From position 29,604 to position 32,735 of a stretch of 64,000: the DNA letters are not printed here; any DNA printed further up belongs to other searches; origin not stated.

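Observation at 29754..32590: Intragenic heptad of diverged ~390-bp tandem repeats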

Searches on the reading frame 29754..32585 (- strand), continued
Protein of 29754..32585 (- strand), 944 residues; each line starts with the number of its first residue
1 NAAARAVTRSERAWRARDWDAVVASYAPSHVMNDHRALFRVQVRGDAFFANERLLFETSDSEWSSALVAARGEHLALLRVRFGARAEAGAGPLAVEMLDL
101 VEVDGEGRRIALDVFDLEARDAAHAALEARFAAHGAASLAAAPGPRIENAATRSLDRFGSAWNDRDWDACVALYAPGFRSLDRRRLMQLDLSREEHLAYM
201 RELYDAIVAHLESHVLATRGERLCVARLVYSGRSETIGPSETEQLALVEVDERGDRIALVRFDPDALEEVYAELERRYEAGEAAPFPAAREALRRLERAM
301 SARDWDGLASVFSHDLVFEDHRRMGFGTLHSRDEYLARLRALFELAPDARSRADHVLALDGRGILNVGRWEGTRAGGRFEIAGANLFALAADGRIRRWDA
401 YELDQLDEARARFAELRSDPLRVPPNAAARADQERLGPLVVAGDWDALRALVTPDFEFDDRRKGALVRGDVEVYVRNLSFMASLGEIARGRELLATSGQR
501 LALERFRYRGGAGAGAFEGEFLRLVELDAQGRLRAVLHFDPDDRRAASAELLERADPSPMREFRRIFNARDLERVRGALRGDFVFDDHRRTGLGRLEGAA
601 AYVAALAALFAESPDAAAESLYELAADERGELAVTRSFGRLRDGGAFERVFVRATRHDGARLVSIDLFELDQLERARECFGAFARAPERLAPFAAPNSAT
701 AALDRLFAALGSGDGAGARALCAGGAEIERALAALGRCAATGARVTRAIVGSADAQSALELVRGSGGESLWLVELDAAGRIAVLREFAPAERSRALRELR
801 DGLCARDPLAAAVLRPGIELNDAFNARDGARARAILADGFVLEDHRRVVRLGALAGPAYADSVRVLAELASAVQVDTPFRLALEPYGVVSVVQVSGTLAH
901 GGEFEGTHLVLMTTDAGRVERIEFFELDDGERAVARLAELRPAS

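Call 40: predict_structure(alignment_id=A1)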
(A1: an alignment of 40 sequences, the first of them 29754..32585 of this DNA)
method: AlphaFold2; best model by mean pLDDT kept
length: 944 residues; sequences in the alignment: 40
mean_pLDDT: 90.7   pTM: 0.53
mean pLDDT of the five models: 90.7, 90.6, 89.9, 89.6, 89.1
residues with pLDDT >= 90: 673; 70-90: 237; 50-70: 23; < 50: 11
segments of 3 or more residues with pLDDT < 50: 135-143
pLDDT, mean of each block of 10 residues (from residue 1): 94 95 94 91 90 91 95 94 81 92 94 96 93 55 66 96 96 97 94 96 82 95 96 80 95 96 95 95 91 93 94 95 91 94 91 93 93 88 94 93 92 72 85 87 93 97 94 94 79 93 92 77 96 97 94 94 95 96 92 92 96 95 89 94 91 93 95 83 60 84 93 92 91 87 83 95 85 96 94 94 93 95 93 95 88 89 86 92 95 88 85 95 94 95 75
secondary structure, 60 per line:
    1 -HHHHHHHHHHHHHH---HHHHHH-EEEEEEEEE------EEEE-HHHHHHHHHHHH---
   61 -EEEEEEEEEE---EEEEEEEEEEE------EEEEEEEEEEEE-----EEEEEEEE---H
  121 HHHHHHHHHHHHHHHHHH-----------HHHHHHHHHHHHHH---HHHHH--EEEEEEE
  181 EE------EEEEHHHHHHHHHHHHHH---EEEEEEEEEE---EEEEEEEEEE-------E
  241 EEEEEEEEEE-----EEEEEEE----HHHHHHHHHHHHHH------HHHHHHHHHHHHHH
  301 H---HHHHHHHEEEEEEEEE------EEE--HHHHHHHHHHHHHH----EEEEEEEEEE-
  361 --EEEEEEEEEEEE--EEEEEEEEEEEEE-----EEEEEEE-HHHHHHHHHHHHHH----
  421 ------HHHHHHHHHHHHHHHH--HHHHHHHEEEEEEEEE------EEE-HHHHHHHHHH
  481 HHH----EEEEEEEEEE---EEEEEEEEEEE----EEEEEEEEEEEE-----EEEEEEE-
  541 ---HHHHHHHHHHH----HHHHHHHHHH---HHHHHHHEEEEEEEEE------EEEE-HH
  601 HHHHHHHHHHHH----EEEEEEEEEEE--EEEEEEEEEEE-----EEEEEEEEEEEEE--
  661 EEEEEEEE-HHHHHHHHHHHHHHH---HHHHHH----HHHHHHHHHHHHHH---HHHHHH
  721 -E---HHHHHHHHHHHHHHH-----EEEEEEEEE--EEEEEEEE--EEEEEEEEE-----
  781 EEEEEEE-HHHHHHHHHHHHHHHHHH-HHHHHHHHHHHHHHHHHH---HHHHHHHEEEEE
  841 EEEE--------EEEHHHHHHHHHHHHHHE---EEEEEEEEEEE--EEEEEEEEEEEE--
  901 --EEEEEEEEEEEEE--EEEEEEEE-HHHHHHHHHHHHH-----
elements in order (helices of 4 or more, strands of 3 or more residues): H2-15 H19-24 E26-34 E41-44 H46-57 E62-71 E75-85 E92-103 E109-116 H120-138 H150-163 H167-171 E174-182 E189-192 H193-206 E210-219 E223-232 E240-250 E256-262 H267-280 H287-301 H305-311 E312-320 E327-329 H332-345 E350-359 E363-374 E377-389 E395-401 H403-416 H427-442 H445-451 E452-460 E467-469 H471-483 E488-497 E501-511 E516-527 E533-539 H544-554 H559-568 H572-578 E579-587 E594-597 H599-612 E617-627 E630-640 E646-658 E661-668 H670-684 H688-693 H698-711 H715-720 H726-740 E746-754 E757-764 E767-775 E781-787 H789-806 H808-825 H829-835 E836-844 E853-855 H856-869 E874-884 E887-898 E903-915 E918-925 H927-939

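Call 43: fold_search(model_id=the predicted structure, library=pdb)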
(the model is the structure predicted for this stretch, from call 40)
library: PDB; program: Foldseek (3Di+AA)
matches with E <= 10: 1455; with E <= 0.001: 397
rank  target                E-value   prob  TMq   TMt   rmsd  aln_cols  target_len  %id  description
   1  9kw6_C                2.0e-12  1.00  0.13  0.40  12.0       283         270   16  Polyether epoxide hydrolase MonBI-MonBII complex (released 2025-12-10)
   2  9kw8_B                2.6e-12  1.00  0.13  0.37  12.2       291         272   15  Polyether epoxide hydrolase MonBI-MonBII complex with product analogue (released 2025-12-10)
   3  9kw8_A                3.3e-12  1.00  0.13  0.39  11.9       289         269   16  Polyether epoxide hydrolase MonBI-MonBII complex with product analogue (released 2025-12-10)
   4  9kw6_B                7.4e-12  1.00  0.13  0.39  12.1       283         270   16  Polyether epoxide hydrolase MonBI-MonBII complex (released 2025-12-10)
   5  9kw6_A                1.1e-11  1.00  0.13  0.39  12.5       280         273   16  Polyether epoxide hydrolase MonBI-MonBII complex (released 2025-12-10)
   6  3rga                  1.2e-11  1.00  0.14  0.40  12.2       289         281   16  Crystal structure of epoxide hydrolase for polyether lasalocid A biosynthesis (released 2012-03-07)
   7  9kw8_C                1.3e-11  1.00  0.13  0.38  11.7       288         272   15  Polyether epoxide hydrolase MonBI-MonBII complex with product analogue (released 2025-12-10)
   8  9kw6_D                1.5e-11  1.00  0.13  0.40  11.8       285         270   15  Polyether epoxide hydrolase MonBI-MonBII complex (released 2025-12-10)
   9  4rzm_B                4.9e-11  1.00  0.14  0.40  11.9       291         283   15  Crystal structure of the Lsd19-lasalocid A complex (released 2015-01-21)
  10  4rzm_A                1.9e-10  1.00  0.13  0.37  11.7       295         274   17  Crystal structure of the Lsd19-lasalocid A complex (released 2015-01-21)
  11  7c5y_B                1.5e-09  1.00  0.11  0.19  29.9       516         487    9  Crystal structure of the iota-carbonic anhydrase from eukaryotic microalga complexed with iodide (released 2021-04-28)
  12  7c5x_A                1.8e-09  1.00  0.11  0.20  29.2       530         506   10  Crystal structure of the iota-carbonic anhydrase from eukaryotic microalga complexed with bicarbonate (released 2021-04-28)
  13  7c5x_B                2.6e-09  1.00  0.10  0.17  26.8       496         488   10  Crystal structure of the iota-carbonic anhydrase from eukaryotic microalga complexed with bicarbonate (released 2021-04-28)
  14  5trv                  1.9e-05  1.00  0.11  0.71   5.4       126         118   17  Crystal structure of a de novo designed protein with curved beta-sheet (released 2017-01-25)
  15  2bng_B                2.2e-05  1.00  0.11  0.68   8.1       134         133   18  Structure of an M.tuberculosis LEH-like epoxide hydrolase (released 2005-08-03)
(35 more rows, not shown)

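Call 65: search_protein_representatives(protein=window:29754-32585:-)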
Query: 944 residues. Proteins with E-value up to 0.001 (for the whole library): 2156; up to 1e-10: 1398; up to 1e-30: 626. The best 150 are listed.
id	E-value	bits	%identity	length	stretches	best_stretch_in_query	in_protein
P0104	0.0e+00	1136.5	39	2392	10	145-713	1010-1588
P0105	0.0e+00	1105.0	44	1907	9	138-669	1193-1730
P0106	0.0e+00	1050.8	36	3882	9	140-651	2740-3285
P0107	0.0e+00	1049.4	43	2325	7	145-677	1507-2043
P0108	0.0e+00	1014.7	45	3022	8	399-653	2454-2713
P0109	1.6e-290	983.2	42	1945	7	138-678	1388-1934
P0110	5.5e-285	964.8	40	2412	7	126-652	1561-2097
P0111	1.8e-278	943.3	38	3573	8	141-681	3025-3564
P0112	1.6e-272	923.6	38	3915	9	141-608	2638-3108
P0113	4.3e-264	895.7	34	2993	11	140-547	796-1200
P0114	2.6e-256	870.0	36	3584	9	212-652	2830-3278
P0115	3.9e-256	869.4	41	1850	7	143-682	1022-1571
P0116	4.5e-245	832.8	39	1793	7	139-555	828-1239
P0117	2.7e-242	823.6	35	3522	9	147-669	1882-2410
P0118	2.9e-242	823.5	38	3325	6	137-633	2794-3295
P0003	1.8e-238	811.0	43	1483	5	145-687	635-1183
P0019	6.7e-179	613.8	37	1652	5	146-680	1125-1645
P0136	5.2e-176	604.3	39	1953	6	148-552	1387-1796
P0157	2.0e-147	509.7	31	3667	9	143-464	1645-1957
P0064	1.6e-118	414.1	36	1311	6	147-427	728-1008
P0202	2.4e-107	377.0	36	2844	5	144-465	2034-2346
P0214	6.8e-102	359.0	34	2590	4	149-688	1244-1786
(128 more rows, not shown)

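Call 71: search_protein_families(library=pfam, proteins=[P0157, P0202, P0214], max_evalue=0.00001)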
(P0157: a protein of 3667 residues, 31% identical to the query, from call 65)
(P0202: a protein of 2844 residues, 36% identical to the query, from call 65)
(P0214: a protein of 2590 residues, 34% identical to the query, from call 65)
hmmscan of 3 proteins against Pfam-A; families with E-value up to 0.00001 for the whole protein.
P0157 (3667 aa): 5 families
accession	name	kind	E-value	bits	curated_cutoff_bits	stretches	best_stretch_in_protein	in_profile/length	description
PF03704.23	BTAD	-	2.7e-37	128.8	22.1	1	62-204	1-145/146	Bacterial transcriptional activator domain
PF13191.12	AAA_16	-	6.6e-27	95.5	32.6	1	421-593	1-165/167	AAA ATPase domain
PF12680.13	SnoaL_2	-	6.1e-24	85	27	0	2468-2570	3-101/102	SnoaL-like domain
PF00211.25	Guanylate_cyc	-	4.3e-09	36.7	21.9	1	224-359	7-155/183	Adenylate and Guanylate cyclase catalytic domain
PF00903.31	Glyoxalase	-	6.7e-06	26.9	20.6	0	2788-2857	32-91/121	Glyoxalase/Bleomycin resistance protein/Dioxygenase superfamily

P0202 (2844 aa): 4 families
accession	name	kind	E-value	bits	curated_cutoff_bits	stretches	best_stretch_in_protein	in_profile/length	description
PF13191.12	AAA_16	-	3.9e-33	115.7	32.6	1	457-631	1-167/167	AAA ATPase domain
PF03704.23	BTAD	-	2.6e-22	80.2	22.1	1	105-248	1-146/146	Bacterial transcriptional activator domain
PF13401.12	AAA_22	-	3.2e-07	31.2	27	1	480-634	5-124/130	AAA domain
PF00211.25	Guanylate_cyc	-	2.1e-06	27.9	21.9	1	263-418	7-172/183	Adenylate and Guanylate cyclase catalytic domain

P0214 (2590 aa): 8 families
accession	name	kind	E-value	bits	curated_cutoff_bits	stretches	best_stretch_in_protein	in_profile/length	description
PF13191.12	AAA_16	-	2.3e-29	103.5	32.6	1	444-619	1-167/167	AAA ATPase domain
PF12680.13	SnoaL_2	-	3.2e-21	76.3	27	1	1386-1480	8-95/102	SnoaL-like domain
PF03704.23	BTAD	-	1.8e-17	64.5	22.1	1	96-239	1-146/146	Bacterial transcriptional activator domain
PF07366.18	SnoaL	-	7.7e-13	48.8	28.4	0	1379-1446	4-68/126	SnoaL-like polyketide cyclase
PF13401.12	AAA_22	-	3.4e-07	31.1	27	1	467-622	4-124/130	AAA domain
PF00486.34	Trans_reg_C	-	1.3e-06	28.8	26.2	1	25-88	15-77/77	Transcriptional regulatory protein, C terminal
PF00211.25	Guanylate_cyc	-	1.3e-06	28.5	21.9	1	251-410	7-175/183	Adenylate and Guanylate cyclase catalytic domain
PF13474.12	SnoaL_3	-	8.7e-06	26.5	22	0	1801-1858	6-64/121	SnoaL-like domain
